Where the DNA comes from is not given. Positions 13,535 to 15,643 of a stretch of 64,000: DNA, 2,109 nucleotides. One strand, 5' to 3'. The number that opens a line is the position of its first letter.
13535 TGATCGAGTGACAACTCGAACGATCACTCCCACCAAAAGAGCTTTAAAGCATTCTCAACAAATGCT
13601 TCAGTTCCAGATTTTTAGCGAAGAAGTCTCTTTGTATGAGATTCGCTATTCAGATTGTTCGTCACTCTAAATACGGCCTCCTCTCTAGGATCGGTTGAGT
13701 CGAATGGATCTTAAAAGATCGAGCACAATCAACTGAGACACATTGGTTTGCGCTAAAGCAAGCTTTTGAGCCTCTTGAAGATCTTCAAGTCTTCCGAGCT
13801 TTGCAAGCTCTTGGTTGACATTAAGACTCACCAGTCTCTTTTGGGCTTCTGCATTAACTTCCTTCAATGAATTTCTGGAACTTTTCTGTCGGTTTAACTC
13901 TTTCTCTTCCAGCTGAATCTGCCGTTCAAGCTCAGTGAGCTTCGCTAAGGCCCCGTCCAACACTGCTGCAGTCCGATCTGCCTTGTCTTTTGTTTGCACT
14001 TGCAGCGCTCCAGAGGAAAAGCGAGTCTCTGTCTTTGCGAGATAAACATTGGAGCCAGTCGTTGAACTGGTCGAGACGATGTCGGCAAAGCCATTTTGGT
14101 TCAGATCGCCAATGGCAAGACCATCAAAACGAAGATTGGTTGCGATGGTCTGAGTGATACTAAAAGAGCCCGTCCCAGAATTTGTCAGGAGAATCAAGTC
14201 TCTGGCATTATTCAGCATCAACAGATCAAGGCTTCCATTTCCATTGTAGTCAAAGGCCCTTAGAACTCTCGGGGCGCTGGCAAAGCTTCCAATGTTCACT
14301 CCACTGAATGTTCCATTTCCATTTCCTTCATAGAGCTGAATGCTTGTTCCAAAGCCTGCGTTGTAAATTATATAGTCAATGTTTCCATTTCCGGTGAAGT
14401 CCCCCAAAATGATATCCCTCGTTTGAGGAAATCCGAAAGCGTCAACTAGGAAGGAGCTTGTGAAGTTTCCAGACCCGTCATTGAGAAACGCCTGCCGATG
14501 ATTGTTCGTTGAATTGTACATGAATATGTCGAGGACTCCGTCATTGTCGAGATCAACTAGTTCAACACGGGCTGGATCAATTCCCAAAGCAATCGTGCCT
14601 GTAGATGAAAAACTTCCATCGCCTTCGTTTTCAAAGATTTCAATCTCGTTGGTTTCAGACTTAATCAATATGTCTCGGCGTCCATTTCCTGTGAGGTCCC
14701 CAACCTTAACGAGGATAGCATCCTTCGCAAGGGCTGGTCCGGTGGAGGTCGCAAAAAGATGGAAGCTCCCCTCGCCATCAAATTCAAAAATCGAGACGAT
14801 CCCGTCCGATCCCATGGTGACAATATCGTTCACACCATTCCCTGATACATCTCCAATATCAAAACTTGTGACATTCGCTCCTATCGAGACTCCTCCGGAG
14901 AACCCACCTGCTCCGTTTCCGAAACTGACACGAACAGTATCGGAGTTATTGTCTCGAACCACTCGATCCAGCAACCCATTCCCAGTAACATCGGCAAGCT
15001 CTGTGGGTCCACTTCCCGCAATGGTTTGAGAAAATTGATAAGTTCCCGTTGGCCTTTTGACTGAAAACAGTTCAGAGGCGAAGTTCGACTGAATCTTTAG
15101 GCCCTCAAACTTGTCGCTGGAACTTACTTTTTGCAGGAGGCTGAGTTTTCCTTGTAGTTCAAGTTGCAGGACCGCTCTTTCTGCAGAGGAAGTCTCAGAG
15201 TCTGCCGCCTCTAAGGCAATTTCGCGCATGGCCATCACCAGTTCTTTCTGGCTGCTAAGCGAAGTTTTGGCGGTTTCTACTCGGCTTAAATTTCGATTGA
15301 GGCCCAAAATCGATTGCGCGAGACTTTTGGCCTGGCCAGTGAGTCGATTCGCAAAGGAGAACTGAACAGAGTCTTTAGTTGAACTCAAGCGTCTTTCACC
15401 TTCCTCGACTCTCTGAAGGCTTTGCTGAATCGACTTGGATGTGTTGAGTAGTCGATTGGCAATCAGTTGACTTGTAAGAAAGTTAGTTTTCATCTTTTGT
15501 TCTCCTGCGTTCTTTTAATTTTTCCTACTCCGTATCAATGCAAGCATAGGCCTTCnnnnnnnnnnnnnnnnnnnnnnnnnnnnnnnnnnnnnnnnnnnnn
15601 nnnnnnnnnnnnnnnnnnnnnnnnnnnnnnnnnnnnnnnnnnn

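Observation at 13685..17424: Two tandem flagellin-superfamily proteins whose variable domain is a seven-repeat FG-GAP beta-propeller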

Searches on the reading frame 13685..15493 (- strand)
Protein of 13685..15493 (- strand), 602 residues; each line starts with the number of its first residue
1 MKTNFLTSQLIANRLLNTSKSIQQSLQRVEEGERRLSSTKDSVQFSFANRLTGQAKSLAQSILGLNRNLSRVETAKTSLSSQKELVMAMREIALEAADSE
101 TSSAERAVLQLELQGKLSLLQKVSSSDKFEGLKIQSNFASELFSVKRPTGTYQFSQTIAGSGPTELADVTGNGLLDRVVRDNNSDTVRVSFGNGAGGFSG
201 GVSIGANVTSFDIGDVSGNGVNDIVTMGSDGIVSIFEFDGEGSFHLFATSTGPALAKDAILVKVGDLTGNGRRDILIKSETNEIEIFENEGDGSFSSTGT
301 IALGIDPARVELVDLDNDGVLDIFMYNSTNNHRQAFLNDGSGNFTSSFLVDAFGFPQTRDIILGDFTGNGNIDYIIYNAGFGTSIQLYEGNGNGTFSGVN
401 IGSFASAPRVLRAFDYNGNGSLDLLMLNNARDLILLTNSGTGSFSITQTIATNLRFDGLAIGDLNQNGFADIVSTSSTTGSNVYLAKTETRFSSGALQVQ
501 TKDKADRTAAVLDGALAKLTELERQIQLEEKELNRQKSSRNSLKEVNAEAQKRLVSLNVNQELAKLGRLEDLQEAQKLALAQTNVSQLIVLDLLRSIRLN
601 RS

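Call 3: search_protein_families(library=pfam, proteins=[window:13685-15493:-], max_evalue=1)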
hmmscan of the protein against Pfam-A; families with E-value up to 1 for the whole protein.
window:13685-15493:- (602 aa): 7 families
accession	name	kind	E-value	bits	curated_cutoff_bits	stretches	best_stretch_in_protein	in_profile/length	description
PF13517.12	FG-GAP_3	-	6.6e-34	116.7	26.9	6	266-324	1-60/61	FG-GAP-like repeat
PF00669.25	Flagellin_N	-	8e-09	36.1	26.6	1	11-134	10-133/139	Bacterial flagellin N-terminal helical region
PF01839.29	FG-GAP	-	9.2e-06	25.9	22.1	1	459-476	5-22/37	FG-GAP repeat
PF23743.1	Beta-prop_BBS7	-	0.0011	18.8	27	1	169-244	190-257/299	BBS7 beta-propeller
PF15907.11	Itfg2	-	0.063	13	27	1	207-243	16-52/330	Integrin-alpha FG-GAP repeat-containing protein 2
PF13202.12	EF-hand_5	-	0.077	13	25.9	0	411-423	5-17/25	EF hand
PF11330.14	30K_MP_C_Ter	-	0.11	12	27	1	201-286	178-259/259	C-Terminal of 30K viral movement proteins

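Call 4: search_protein_families(library=ncbifam, proteins=[window:13685-15493:-], max_evalue=1)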
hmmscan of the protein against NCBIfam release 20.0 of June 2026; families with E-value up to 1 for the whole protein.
window:13685-15493:- (602 aa): 21 families
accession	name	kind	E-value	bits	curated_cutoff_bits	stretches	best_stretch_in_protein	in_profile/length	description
NF009448.0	PRK12806.1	equivalog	6.5e-14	51.6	531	2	8-145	10-149/475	flagellin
NF009444.0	PRK12802.1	equivalog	3.8e-13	49.6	332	1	7-145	10-149/282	flagellin domain-containing protein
NF006469.0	PRK08869.1-4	equivalog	6e-11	42.3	627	1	4-145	6-149/377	flagellin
NF006470.0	PRK08869.1-5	equivalog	4.9e-10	39.2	423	1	9-135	10-137/388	flagellin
NF006467.0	PRK08869.1-2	subfamily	5.9e-10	38.8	443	1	7-150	9-154/400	flagellin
NF006466.0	PRK08869.1-1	subfamily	3.4e-09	36.7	426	1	7-145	9-149/377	flagellin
NF006468.0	PRK08869.1-3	subfamily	4.7e-09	35.8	436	1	7-143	9-147/378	polar flagellin E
NF038071.1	lat_flg_LafA_2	exception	1.5e-08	34.3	365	1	2-135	6-138/284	lateral flagellin LafA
NF006264.0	PRK08411.1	subfamily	4.4e-07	29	729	1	11-145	15-149/572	flagellin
NF005294.0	PRK06819.1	subfamily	7.6e-07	29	387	1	3-137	7-140/376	FliC/FljB family flagellin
NF010116.0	PRK13589.1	subfamily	8e-07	28.1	983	1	3-144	7-148/576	flagellin A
NF010115.0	PRK13588.1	subfamily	1e-05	24.7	503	1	17-141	20-145/514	flagellin B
NF033376.1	lat_flg_LafA_1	exception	0.00016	21.1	440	1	12-113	14-115/304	lateral flagellin LafA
NF009234.0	PRK12584.1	equivalog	0.00019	20.6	752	1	18-145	21-149/510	flagellin A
TIGR02550.1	flagell_flgL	equivalog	0.00037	20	127.2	1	3-232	3-236/387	flagellar hook-associated protein FlgL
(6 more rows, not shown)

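Call 70: predict_structure(alignment_id=A4)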
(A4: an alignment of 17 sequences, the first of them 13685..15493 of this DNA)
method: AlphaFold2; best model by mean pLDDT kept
length: 602 residues; sequences in the alignment: 17
mean_pLDDT: 81.8   pTM: 0.62
mean pLDDT of the five models: 81.8, 78.4, 77.7, 72.9, 72.7
residues with pLDDT >= 90: 147; 70-90: 357; 50-70: 93; < 50: 5
segments of 3 or more residues with pLDDT < 50: 35-37
pLDDT, mean of each block of 10 residues (from residue 1): 61 78 69 54 73 85 88 87 92 91 87 88 71 59 73 87 87 93 90 91 91 92 92 91 88 66 91 90 88 81 86 89 86 86 76 69 88 83 80 81 77 84 88 84 81 77 89 86 88 70 83 86 88 91 85 73 74 78 67 66 52
secondary structure, 60 per line:
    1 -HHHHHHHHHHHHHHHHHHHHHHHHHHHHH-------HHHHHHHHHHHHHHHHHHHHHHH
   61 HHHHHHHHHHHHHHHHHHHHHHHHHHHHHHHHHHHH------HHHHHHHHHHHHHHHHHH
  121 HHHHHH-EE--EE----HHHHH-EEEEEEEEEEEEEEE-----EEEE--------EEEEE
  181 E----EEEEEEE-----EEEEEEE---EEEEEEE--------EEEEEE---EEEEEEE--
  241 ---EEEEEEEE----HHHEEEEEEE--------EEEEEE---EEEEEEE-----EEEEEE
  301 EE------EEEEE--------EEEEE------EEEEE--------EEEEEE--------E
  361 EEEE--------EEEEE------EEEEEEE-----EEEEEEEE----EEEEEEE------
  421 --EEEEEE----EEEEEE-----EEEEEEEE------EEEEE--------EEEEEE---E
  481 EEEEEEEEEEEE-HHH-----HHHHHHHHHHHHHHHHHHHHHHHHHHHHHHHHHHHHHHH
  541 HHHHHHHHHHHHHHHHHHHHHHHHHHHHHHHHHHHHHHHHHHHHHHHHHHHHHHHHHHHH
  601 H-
elements in order: H2-30 H38-96 H103-126 H138-142 E144-158 E164-167 E176-181 E186-192 E198-204 E208-214 E223-228 E232-238 E244-251 E259-265 E274-279 E283-289 E295-302 E309-313 E322-326 E333-337 E346-351 E360-364 E373-377 E384-390 E396-403 E408-414 E423-428 E433-438 E444-451 E458-462 E471-476 E480-492 H502-601

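Call 95: search_solved_structures(query=window:13685-15493:-, max_evalue=0.01, show_alignments=1)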
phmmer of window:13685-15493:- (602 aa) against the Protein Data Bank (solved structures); distinct sequences matched with E-value up to 0.01: 58.
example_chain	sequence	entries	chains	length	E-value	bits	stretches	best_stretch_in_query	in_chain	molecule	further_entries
9p7r_A1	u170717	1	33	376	9.2e-12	47.7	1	5-150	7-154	Flagellin B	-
9n8m_M1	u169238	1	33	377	2.1e-10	43.1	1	5-150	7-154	Flagellin C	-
9rcb_A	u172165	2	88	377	6.5e-10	41.6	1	4-136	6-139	Flagellin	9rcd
9iwq_A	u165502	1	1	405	2.9e-09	39.4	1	4-136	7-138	Flagellin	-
7sqj_A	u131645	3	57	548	5.1e-09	38.6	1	9-141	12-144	Flagellin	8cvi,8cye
7sn7_A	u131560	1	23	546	5.2e-09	38.6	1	9-141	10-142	Flagellin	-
9n8g_A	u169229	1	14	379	8.3e-09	37.9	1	7-148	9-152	Flagellin A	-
3a5x_A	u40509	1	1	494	1.9e-08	36.7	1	4-136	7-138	Flagellin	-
9atl_A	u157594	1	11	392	2.3e-08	36.4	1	6-262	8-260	Flagellin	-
9gnz_A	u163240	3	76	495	2.4e-08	36.4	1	4-136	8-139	Flagellin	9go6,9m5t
9m67_A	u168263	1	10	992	2.6e-08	36.3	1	4-136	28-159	Flagellin,Flagellar hook-associated protein 2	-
8fml_B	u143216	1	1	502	2.6e-08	36.2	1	4-136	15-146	Flagellin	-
5wk6_A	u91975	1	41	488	2.8e-08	36.1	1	9-146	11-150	B-type flagellin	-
8sug_A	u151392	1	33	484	3e-08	36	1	9-146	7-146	B-type flagellin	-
1ucu_A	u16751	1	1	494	5.5e-08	35.2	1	4-136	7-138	phase 1 Flagellin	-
9au6_A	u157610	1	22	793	3.6e-07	32.5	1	8-145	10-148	Flagellin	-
7sn4_A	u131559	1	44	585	1.4e-06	30.6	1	9-138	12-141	Flagellin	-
9n59_A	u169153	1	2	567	6e-05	25.2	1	8-255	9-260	Flagellin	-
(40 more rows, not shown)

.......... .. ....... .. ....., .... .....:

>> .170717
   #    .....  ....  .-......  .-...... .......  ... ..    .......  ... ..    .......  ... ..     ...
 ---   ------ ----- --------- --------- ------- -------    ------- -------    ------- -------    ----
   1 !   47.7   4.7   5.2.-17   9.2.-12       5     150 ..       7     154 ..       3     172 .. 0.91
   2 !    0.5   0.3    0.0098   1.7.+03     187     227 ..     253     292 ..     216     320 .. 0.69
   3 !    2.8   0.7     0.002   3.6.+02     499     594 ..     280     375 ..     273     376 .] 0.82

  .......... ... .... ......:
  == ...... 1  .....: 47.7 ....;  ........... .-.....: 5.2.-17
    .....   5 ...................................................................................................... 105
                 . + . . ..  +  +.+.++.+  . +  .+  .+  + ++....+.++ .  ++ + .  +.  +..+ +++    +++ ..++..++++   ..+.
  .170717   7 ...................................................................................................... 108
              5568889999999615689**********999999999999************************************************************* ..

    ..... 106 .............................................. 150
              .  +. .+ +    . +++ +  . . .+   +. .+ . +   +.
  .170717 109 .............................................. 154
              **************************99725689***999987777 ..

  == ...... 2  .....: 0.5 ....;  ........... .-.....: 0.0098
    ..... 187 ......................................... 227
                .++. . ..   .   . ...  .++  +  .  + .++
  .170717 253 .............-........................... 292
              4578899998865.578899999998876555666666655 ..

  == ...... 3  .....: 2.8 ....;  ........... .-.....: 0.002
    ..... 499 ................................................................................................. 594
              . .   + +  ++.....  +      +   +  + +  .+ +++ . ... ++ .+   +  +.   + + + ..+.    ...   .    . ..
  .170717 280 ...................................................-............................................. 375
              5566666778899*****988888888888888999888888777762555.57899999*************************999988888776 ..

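Call 102: fold_search(model_id=the predicted structure, library=pdb)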
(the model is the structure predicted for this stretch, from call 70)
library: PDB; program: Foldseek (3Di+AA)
matches with E <= 10: 991; with E <= 0.001: 691
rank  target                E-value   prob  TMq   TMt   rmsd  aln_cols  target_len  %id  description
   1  9v6e_B                8.1e-14  1.00  0.45  0.67   5.8       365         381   16  Cryo-EM structure of human full length KICSTOR complex (state 1) (released 2025-11-12)
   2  9n59_A                5.0e-13  1.00  0.31  0.33  26.8       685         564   14  CryoEM structure of the Azotobacter vinelandii flagellar filament (released 2025-07-16)
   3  9v80_B                1.5e-12  1.00  0.44  0.67   5.2       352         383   15  Cryo-EM structure of KICSTOR CCC complex (state 4) (released 2025-11-12)
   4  9van_B                1.6e-12  1.00  0.44  0.66   5.8       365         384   15  Cryo-EM structure of human full length KICSTOR complex (state 2) (released 2025-11-12)
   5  9v86_B                3.1e-12  1.00  0.43  0.65   5.3       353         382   15  Cryo-EM structure of KICSTOR CCC complex (state 3) (released 2025-11-12)
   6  7sn4_W                3.2e-12  1.00  0.32  0.34  30.7       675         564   15  Cryo-EM structure of the enterohemorrhagic E. coli O157:H7 flagellar filament (released 2022-03-16)
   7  9v9n_B                4.1e-12  1.00  0.43  0.66   5.7       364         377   15  Cryo-EM structure of KICSTOR CCC complex (state 5) (released 2025-11-12)
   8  7sn4_A                9.5e-12  1.00  0.32  0.33  24.6       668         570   15  Cryo-EM structure of the enterohemorrhagic E. coli O157:H7 flagellar filament (released 2022-03-16)
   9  9o5a_G                4.8e-11  1.00  0.44  0.65   6.3       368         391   15  The KICSTOR-GATOR1 complex (released 2026-02-18)
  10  9au6_A                7.1e-11  1.00  0.33  0.26  32.2       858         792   14  Cryo-EM of Geovibrio thiophilus flagellum (released 2024-11-13)
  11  9oee_A                1.3e-10  1.00  0.37  0.33   5.8       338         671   18  S. griseus TUA bound UmbA4 complexes (released 2025-12-17)
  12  9etn_A                2.3e-10  1.00  0.41  0.45   6.0       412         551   17  Crystal structure of murine CRTAC1 (released 2024-07-31)
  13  7sn7_A                2.4e-10  1.00  0.32  0.35  27.6       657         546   15  Cryo-EM structure of the enteropathogenic E. coli O127:H6 flagellar filament (released 2022-03-16)
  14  4yd8_B                2.9e-10  1.00  0.41  0.70   5.4       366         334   16  Bardet-Biedl Syndrome 9 Protein (aa1-407), Homo sapiens (released 2015-06-24)
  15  9gnz_B                3.9e-10  1.00  0.30  0.35  22.3       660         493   14  Salmonella cap-filament complex (released 2025-04-09)
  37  1ucu                  3.0e-08  1.00  0.30  0.35  22.3       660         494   15  R-type straight flagellar filament made of full-length flagellin (released 2003-08-12)
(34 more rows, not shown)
